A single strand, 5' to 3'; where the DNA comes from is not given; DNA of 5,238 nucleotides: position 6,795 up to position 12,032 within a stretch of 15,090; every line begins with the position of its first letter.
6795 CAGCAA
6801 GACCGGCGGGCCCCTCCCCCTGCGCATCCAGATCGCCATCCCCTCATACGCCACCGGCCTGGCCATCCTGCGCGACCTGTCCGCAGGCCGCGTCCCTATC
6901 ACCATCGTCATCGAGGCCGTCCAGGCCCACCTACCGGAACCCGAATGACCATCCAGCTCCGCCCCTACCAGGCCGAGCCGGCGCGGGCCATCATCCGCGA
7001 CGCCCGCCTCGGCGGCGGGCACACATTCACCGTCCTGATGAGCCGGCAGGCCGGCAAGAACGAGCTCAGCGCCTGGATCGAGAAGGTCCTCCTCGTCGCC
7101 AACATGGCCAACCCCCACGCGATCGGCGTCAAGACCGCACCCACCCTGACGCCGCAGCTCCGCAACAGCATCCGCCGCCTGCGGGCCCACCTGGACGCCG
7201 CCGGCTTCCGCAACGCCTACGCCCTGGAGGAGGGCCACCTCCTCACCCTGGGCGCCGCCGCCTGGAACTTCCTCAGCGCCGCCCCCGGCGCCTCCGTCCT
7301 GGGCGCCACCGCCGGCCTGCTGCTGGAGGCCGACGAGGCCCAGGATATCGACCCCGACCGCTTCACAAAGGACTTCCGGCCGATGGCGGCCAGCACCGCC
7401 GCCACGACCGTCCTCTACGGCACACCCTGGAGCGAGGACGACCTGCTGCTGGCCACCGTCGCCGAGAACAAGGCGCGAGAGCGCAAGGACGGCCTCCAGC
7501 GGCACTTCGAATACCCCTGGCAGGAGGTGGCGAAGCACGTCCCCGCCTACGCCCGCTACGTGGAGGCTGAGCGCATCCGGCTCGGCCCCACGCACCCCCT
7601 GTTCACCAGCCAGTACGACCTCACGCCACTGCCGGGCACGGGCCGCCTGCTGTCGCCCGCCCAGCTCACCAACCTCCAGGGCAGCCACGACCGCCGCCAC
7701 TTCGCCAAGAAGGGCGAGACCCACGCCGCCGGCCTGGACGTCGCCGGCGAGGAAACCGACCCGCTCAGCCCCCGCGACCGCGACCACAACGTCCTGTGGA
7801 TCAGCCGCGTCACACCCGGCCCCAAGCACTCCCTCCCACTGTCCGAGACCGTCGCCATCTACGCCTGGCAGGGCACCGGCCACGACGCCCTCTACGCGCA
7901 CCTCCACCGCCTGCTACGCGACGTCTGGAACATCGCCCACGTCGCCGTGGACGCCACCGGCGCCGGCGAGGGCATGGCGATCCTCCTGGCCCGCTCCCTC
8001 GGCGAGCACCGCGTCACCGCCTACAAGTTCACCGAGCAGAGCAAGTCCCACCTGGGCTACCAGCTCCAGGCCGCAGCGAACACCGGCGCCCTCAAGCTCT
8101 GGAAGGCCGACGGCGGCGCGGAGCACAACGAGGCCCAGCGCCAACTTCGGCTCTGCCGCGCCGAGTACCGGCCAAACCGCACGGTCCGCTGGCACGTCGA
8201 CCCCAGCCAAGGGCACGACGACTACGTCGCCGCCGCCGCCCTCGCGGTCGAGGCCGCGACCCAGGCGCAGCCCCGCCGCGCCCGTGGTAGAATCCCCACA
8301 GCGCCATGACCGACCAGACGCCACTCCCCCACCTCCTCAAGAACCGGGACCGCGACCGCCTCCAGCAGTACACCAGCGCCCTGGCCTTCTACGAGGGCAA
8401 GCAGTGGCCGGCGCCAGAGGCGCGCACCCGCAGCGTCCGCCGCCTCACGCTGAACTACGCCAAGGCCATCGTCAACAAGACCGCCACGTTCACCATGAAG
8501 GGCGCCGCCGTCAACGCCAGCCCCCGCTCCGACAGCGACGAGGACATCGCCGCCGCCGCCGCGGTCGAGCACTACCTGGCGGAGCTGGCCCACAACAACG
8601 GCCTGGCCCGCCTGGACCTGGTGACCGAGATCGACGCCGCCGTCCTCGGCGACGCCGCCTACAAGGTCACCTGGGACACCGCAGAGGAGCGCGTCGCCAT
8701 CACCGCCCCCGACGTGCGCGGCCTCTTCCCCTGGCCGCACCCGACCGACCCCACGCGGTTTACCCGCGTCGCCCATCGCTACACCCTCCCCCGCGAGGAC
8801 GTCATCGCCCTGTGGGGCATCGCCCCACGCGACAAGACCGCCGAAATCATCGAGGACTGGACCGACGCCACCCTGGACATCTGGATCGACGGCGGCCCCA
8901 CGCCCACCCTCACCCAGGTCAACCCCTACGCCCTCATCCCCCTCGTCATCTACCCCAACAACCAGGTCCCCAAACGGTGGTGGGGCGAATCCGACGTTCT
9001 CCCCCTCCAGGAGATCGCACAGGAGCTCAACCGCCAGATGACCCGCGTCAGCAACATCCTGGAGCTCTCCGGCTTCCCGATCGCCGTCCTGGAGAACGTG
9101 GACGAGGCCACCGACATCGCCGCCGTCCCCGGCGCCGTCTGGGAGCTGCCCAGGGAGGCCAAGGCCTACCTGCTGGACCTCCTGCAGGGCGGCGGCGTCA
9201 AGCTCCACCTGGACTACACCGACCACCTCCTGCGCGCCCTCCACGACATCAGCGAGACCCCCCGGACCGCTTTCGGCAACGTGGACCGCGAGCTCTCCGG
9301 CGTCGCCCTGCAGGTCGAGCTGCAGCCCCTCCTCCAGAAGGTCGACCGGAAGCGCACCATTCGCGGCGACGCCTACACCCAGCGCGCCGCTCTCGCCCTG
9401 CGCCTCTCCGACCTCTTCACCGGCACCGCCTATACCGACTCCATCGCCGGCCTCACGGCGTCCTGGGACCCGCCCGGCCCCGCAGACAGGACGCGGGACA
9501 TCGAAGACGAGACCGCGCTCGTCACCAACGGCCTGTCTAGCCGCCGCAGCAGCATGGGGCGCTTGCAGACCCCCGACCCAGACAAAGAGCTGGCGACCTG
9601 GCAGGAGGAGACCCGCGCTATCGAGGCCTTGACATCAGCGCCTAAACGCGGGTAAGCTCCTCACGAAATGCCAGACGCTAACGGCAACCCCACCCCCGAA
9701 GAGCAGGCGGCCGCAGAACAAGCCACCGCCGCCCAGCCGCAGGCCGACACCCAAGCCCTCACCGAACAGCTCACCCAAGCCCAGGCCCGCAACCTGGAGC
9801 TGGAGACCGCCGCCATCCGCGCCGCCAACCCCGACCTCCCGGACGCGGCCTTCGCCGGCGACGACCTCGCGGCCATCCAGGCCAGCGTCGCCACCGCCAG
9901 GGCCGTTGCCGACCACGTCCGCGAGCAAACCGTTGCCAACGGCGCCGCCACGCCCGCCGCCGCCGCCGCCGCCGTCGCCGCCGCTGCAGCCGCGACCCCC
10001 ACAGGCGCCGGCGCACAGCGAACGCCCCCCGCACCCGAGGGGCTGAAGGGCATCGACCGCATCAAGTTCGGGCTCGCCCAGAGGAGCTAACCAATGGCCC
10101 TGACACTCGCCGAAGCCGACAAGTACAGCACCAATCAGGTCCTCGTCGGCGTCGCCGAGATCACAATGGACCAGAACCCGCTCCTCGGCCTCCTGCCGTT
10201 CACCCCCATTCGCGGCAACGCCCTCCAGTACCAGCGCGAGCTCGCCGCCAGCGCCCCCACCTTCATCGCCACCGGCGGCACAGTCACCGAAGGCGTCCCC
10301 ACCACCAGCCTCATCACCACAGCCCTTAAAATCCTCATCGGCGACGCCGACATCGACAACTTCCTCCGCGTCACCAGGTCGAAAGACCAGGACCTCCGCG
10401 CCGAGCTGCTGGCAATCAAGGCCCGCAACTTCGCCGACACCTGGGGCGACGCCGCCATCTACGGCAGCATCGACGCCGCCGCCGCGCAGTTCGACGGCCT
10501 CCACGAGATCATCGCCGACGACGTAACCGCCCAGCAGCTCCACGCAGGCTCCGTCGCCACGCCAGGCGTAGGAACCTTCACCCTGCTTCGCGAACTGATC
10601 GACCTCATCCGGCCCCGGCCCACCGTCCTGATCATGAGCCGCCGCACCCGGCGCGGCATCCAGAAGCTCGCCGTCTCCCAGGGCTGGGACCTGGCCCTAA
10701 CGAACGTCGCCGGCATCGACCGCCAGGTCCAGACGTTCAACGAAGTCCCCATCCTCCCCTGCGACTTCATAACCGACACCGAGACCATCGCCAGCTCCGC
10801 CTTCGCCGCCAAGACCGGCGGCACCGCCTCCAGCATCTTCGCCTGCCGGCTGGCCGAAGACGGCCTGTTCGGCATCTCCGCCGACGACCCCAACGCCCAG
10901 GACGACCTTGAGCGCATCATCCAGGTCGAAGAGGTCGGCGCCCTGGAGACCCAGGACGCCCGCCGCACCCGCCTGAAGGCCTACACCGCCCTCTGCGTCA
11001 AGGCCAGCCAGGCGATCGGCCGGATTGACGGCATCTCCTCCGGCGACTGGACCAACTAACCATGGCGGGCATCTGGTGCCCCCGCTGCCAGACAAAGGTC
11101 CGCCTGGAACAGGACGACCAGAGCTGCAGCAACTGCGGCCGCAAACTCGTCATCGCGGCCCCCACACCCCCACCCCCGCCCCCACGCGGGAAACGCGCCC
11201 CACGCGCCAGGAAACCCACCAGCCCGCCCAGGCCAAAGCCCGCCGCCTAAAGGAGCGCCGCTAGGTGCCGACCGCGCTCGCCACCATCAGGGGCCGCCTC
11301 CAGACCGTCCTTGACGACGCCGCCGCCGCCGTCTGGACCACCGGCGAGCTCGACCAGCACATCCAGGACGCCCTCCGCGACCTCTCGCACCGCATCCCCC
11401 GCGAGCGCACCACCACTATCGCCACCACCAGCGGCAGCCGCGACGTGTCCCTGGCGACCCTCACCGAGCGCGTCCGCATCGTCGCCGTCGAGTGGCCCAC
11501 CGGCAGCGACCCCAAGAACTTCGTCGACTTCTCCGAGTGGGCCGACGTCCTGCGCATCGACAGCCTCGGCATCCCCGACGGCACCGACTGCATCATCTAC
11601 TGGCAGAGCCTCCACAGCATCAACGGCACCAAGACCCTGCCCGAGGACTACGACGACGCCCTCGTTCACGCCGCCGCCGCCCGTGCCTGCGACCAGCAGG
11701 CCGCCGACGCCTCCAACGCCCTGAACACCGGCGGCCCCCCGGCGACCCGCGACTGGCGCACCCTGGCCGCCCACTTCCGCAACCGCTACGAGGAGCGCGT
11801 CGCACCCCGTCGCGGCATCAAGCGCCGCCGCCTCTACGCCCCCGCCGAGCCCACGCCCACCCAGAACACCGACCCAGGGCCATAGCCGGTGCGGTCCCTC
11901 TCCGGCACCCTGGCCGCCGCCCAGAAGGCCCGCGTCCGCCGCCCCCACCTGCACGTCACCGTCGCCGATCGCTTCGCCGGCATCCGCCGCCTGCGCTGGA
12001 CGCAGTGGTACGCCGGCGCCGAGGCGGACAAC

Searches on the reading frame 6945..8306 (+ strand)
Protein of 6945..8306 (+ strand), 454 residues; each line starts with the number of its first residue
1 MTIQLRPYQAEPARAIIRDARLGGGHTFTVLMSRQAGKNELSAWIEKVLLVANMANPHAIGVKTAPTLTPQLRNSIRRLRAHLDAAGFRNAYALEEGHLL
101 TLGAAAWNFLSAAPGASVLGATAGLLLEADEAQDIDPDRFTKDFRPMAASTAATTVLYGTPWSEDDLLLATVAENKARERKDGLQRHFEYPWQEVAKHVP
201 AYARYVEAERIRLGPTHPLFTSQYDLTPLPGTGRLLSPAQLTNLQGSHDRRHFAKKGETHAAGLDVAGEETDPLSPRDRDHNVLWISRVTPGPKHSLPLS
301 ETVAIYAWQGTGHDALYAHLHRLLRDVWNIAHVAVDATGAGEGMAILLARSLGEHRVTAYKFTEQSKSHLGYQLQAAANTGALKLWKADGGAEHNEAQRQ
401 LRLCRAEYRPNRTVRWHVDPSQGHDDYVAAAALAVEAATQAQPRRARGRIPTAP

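Call 12: find_related_loci(query=window:6945-8306:+, collection=viral_contigs, flank=10000)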
Query window:6945-8306:+ (454 aa) in viral_contigs; peptide patterns used: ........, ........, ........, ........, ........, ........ (x = any residue, [..] = any of these).
35 stretches matched a pattern; 33 encode a relative of the query (tblastn E <= 1e-3); 33 distinct loci.
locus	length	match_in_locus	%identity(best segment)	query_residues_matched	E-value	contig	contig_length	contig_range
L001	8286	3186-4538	92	1-451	0e+0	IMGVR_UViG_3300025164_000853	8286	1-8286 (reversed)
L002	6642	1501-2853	92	1-451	0e+0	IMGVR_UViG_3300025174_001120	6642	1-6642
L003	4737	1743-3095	92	1-451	0e+0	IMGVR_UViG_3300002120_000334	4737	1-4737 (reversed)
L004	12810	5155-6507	92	1-451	0e+0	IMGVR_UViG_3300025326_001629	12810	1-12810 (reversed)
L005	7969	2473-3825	91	1-451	0e+0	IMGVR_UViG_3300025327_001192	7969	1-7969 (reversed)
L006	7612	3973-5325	91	1-451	0e+0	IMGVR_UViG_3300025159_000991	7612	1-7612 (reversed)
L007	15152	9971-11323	89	1-451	0e+0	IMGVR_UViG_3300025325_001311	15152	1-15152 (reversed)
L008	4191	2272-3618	87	3-451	0e+0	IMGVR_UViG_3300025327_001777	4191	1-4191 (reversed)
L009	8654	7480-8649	91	1-390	0e+0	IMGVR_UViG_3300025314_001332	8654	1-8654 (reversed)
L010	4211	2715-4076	63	1-453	0e+0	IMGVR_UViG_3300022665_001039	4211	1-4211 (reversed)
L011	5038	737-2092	64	2-451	0e+0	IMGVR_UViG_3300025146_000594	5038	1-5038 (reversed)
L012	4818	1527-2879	64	3-451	0e+0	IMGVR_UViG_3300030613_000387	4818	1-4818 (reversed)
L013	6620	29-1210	64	61-451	2e-159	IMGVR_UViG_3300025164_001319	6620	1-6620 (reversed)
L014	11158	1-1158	66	71-451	1e-146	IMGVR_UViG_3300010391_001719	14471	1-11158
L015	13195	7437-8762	53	5-452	4e-135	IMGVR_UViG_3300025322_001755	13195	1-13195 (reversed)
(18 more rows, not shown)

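Call 13: search_protein_families(library=pfam, proteins=[window:6945-8306:+], max_evalue=0.01)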
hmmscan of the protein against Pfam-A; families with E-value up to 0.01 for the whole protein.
window:6945-8306:+ (454 aa): 1 family
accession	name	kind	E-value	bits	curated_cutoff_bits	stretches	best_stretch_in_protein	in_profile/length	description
PF17289.8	Terminase_6C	-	0.0039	17.6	22.6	1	302-435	28-152/155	Terminase RNaseH-like domain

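Call 26: find_related_loci(query=window:6945-8306:+, collection=genome_contigs, flank=10000)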
Query window:6945-8306:+ (454 aa) in genome_contigs; peptide patterns used: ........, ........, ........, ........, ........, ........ (x = any residue, [..] = any of these).
117 stretches matched a pattern; 33 encode a relative of the query (tblastn E <= 1e-3); 33 distinct loci.
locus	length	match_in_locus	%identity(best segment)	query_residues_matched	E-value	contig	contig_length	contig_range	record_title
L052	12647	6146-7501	65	2-451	0e+0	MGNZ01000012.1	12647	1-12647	MAG: Chloroflexi bacterium RBG_16_64_32 RBG_16_scaffold_11883, whole genome shotgun sequence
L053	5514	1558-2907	51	5-448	1e-125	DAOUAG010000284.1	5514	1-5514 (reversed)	MAG TPA_asm: Dehalococcoidia bacterium isolate H62_633 k111_1471317, whole genome shotgun sequence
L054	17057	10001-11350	49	5-448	5e-119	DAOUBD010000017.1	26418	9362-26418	MAG TPA_asm: Dehalococcoidia bacterium isolate H68_705 k101_182976, whole genome shotgun sequence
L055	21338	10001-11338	49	5-451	2e-113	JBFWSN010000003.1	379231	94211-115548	MAG: Dehalococcoidia bacterium isolate CA_2019_TPBF_24 NODE_223_length_379231_cov_8.698874_TPBF, whole genome shotgun se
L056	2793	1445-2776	48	1-438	1e-117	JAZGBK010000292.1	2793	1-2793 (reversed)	MAG: Dehalococcoidia bacterium isolate SCS2bin.13 SCS2bin.13_292, whole genome shotgun sequence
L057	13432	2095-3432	48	5-451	2e-108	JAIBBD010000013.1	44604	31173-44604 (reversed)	MAG: Dehalococcoidia bacterium isolate SSF39 NODE_15004_length_44604_cov_29.076332, whole genome shotgun sequence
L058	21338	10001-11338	48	5-451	2e-107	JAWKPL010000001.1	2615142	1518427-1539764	MAG: Dehalococcoidia bacterium isolate ABC1.207 ABC1.207.fa-1, whole genome shotgun sequence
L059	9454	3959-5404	42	1-454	1e-104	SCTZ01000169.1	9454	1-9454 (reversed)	MAG: Chloroflexota bacterium isolate FW602_bin.16 FW602_bin.16-89021, whole genome shotgun sequence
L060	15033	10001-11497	43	4-449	4e-107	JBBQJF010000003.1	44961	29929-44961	MAG: Dehalococcoidia bacterium isolate Co_metawrap_750 Cmw_750_k141_46086_length_44961_cov_12.0509, whole genome shotgun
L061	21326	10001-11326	45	5-434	1e-90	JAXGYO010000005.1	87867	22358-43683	MAG: Anaerolineae bacterium isolate AnMBR.bin515 bin515_5, whole genome shotgun sequence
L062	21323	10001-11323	44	5-434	1e-87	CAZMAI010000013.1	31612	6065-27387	MAG TPA_asm: uncultured Anaerolineales bacterium isolate binchicken_co43_236 genome assembly, contig: NODE_2252_length_3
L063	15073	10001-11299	42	1-426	1e-84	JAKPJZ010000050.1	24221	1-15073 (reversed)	MAG: Chloroflexota bacterium isolate JPAS_maxbin.107 k141_997441, whole genome shotgun sequence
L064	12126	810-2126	41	3-434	3e-84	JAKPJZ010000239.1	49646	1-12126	MAG: Chloroflexota bacterium isolate JPAS_maxbin.107 k141_976167, whole genome shotgun sequence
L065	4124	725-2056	41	5-443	7e-84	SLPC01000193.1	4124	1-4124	MAG: Anaerolineae bacterium isolate CSSed165cm_48 CSSed16-5cm-118941, whole genome shotgun sequence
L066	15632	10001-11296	41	8-434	2e-83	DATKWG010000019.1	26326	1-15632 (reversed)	MAG TPA_asm: Anaerolineae bacterium isolate SMAG_U14156 k141_2417307, whole genome shotgun sequence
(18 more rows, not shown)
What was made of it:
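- TerL relatives lie inside large Chloroflexota contigs and may be prophages (call 26).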

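Call 27: search_dna_similar(query=window:6945-8306:+, collection=phages, mode=protein, max_rows=15)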
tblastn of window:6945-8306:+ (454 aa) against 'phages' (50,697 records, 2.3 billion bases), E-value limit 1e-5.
Records with a match: 8; places in all: 8; records where one place covers at least 80% of the query: 4.
Best place of each record, by identity: <60% 8.
By first word of the organism name: Bacillus 4; Streptomyces 4.
By host as written in the record: Bacillus bogoriensis 2; Bacillus cereus 2; Streptomyces lividans JI 1326 2; Streptomyces sp. 5a 2.
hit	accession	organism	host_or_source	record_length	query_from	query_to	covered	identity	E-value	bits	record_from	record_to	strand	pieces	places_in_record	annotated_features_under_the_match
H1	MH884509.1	Bacillus phage vB_BboS-125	Bacillus bogoriensis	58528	8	372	80%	32.7%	1e-41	164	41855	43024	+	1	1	terminase-like family protein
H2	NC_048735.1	Bacillus phage vB_BboS-125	Bacillus bogoriensis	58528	8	372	80%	32.7%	1e-41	164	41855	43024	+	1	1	terminase-like family protein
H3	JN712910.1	Bacillus phage BCD7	Bacillus cereus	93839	3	370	81%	26.5%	2e-26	119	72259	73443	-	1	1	putative terminase large subunit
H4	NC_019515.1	Bacillus phage BCD7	Bacillus cereus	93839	3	370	81%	26.5%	2e-26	119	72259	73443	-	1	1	putative terminase large subunit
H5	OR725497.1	Streptomyces phage LuckySocke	Streptomyces lividans JI 1326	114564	5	244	53%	27.1%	3e-7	59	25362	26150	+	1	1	70: terminase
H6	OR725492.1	Streptomyces phage Alone3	Streptomyces lividans JI 1326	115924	5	244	53%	27.1%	3e-7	59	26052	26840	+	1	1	71: terminase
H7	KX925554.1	Streptomyces phage BRock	Streptomyces sp. 5a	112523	5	244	53%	25.4%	5e-7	58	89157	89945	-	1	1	terminase large subunit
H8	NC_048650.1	Streptomyces phage BRock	Streptomyces sp. 5a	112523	5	244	53%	25.4%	5e-7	58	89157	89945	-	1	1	terminase large subunit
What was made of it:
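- The closest cultured terminase relatives are too distant (33% identity or less) to predict the end type (call 27).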

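Call 44: find_related_loci(query=L014:10594-10742:+, collection=viral_contigs, flank=4000)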
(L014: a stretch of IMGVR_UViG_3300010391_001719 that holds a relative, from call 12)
Query L014:10594-10742:+ (49 aa) in viral_contigs; peptide patterns used: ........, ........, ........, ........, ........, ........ (x = any residue, [..] = any of these).
600 stretches matched a pattern, but none encodes a relative of the query by tblastn (E <= 1e-3).
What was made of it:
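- Tried and rejected: One viral scan was wasted on a wrong reading frame (call 44).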

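Call 45: find_related_loci(query=L014:10593-10742:+, collection=viral_contigs, flank=4000)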
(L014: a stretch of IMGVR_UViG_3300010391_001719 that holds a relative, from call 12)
Query L014:10593-10742:+ (50 aa) in viral_contigs; peptide patterns used: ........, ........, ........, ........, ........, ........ (x = any residue, [..] = any of these).
171 stretches matched a pattern; 1 encode a relative of the query (tblastn E <= 1e-3); 1 distinct loci.
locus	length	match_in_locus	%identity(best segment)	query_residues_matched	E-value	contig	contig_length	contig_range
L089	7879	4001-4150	100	1-50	5e-32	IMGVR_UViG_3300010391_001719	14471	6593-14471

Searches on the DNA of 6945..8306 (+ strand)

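Call 90: search_rna_families(sources=[L015, L007, L009, L033, L052, L089], threshold=evalue, max_evalue=1)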
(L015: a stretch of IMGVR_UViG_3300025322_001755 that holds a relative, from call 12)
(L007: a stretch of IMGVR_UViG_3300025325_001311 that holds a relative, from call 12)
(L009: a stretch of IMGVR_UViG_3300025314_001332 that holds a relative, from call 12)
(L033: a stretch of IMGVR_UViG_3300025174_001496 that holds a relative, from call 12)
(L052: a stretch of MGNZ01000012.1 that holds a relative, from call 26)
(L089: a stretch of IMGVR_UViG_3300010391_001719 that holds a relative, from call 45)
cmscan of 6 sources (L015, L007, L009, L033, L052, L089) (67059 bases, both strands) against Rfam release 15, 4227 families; matches with E-value up to 1: 2.
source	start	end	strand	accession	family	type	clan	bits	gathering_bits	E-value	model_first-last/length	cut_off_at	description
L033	335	392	-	RF01305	sR51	Gene; snRNA; snoRNA; CD-box;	-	26.5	38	0.2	1-56/56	no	Small nucleolar RNA sR51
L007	7921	8021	-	RF00126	ryfA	Gene; sRNA;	-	22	80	0.19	1-296/296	no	ryfA RNA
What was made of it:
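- On Any described RNA family (Rfam 15): Six relatives gave only two sub-threshold chance hits, both outside the region (call 90).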

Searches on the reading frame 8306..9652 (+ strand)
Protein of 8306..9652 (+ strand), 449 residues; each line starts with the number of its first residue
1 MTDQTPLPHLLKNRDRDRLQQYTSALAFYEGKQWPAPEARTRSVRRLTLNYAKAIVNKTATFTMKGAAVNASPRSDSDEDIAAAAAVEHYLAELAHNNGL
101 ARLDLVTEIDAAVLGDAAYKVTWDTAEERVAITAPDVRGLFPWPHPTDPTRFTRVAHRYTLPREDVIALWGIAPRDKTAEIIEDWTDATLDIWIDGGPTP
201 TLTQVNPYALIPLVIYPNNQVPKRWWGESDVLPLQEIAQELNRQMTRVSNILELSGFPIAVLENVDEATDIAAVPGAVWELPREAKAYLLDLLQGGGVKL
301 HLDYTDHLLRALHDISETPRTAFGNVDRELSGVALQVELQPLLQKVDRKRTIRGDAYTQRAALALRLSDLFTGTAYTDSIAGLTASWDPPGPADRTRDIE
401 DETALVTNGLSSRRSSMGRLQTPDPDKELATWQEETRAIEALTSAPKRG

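Call 13: search_protein_families(library=pfam, proteins=[window:8306-9652:+], max_evalue=0.01)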
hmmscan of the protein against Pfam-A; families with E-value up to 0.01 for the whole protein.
window:8306-9652:+ (449 aa): 2 families
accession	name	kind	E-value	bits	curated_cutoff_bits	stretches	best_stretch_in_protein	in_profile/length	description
PF05133.19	SPP1_portal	-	2.1e-17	63.7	25.5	1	11-438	4-412/416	Phage portal protein, SPP1 Gp6-like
PF16510.12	P22_portal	-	0.0016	17.5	26.1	1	14-84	10-84/594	Phage P22-like portal protein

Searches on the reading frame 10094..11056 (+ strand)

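Call 13: search_protein_families(library=pfam, proteins=[window:10094-11056:+], max_evalue=0.01)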
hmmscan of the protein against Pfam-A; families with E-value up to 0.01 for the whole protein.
window:10094-11056:+ (321 aa): 2 families
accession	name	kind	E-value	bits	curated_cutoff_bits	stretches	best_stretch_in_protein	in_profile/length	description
PF20911.3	GP7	-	0.00017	21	27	0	172-231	252-310/313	Major capsid protein GP7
PF19307.5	SrpI-like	-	0.0046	16.4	22.8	1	176-312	127-248/254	Type 2A encapsulin shell protein SrpI-like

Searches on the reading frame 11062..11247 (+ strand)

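Call 51: search_protein_families(library=pfam, proteins=[window:11062-11247:+], max_evalue=0.1)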
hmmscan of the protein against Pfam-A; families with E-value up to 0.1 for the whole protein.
window:11062-11247:+ (62 aa): 17 families
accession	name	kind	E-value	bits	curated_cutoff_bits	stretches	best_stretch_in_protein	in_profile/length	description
PF13240.11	Zn_Ribbon_1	-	0.00022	21.3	25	1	6-29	2-23/23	zinc-ribbon domain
PF13248.11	Zn_ribbon_3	-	0.00025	20.9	27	1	6-29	5-26/26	zinc-ribbon domain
PF12773.13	DZR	-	0.00095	19.7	27.3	1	6-29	1-22/45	Double zinc ribbon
PF22289.1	DmmA-like_C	-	0.0018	18.6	27.4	1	4-31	2-30/44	Dimethylamine monooxygenase subunit DmmA-like, C-terminal domain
PF24747.1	Zn-ribbon_GIR1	-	0.0019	18.4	26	1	4-25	6-27/37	GIR1-like zinc ribbon domain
PF14369.11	Zn_ribbon_19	-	0.0036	17.9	30.8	1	5-27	4-29/35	zinc-ribbon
PF01155.25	HypA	-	0.008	16.6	28.9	1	3-28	70-95/112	Hydrogenase/urease nickel incorporation, metallochaperone, hypA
PF24460.1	DUF7575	-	0.011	15.5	28.5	0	18-29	2-13/28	Domain of unknown function (DUF7575)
PF07191.17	Zn_ribbon_6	-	0.012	16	25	1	5-32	2-29/67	Double zinc ribbon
PF22191.2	IBR_1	-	0.012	15.9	27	1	3-25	3-27/47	IBR domain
PF18912.6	DZR_2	-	0.013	15.7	27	1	5-29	23-46/56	Double zinc ribbon domain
PF13717.11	Zn_ribbon_4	-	0.015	15.6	30.3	0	4-16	3-15/36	zinc-ribbon domain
PF23455.1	DUF7129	-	0.018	15.2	30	1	6-29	14-37/45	Domain of unknown function (DUF7129)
PF01485.27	IBR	-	0.031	14.8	24.3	1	4-28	19-50/65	IBR domain, a half RING-finger domain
PF08271.17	Zn_Ribbon_TF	-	0.037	14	29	1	6-29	3-29/43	TFIIB zinc-binding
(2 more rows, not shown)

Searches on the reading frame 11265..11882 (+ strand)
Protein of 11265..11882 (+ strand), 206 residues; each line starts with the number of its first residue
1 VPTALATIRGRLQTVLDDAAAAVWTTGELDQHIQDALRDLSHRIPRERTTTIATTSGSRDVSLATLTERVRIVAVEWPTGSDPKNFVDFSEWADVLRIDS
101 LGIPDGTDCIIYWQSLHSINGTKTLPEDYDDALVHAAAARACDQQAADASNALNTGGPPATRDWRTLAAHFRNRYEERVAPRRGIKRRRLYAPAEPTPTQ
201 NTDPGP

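Call 17: search_protein_families(library=phrogs, proteins=[window:11265-11882:+], max_evalue=0.01)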
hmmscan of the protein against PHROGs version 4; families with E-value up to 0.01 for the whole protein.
window:11265-11882:+ (206 aa): 1 family
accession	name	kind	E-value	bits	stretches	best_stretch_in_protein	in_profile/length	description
phrog_399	-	head and packaging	0.00042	21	0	3-61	2-64/220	structural protein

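Call 51: search_protein_families(library=pfam, proteins=[window:11265-11882:+], max_evalue=0.1)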
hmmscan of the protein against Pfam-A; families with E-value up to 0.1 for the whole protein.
window:11265-11882:+ (206 aa): 1 family
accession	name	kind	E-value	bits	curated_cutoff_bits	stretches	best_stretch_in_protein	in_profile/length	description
PF24175.2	SU10_adaptor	-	5.1e-09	37.3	27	1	5-152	3-165/194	SU10 adaptor protein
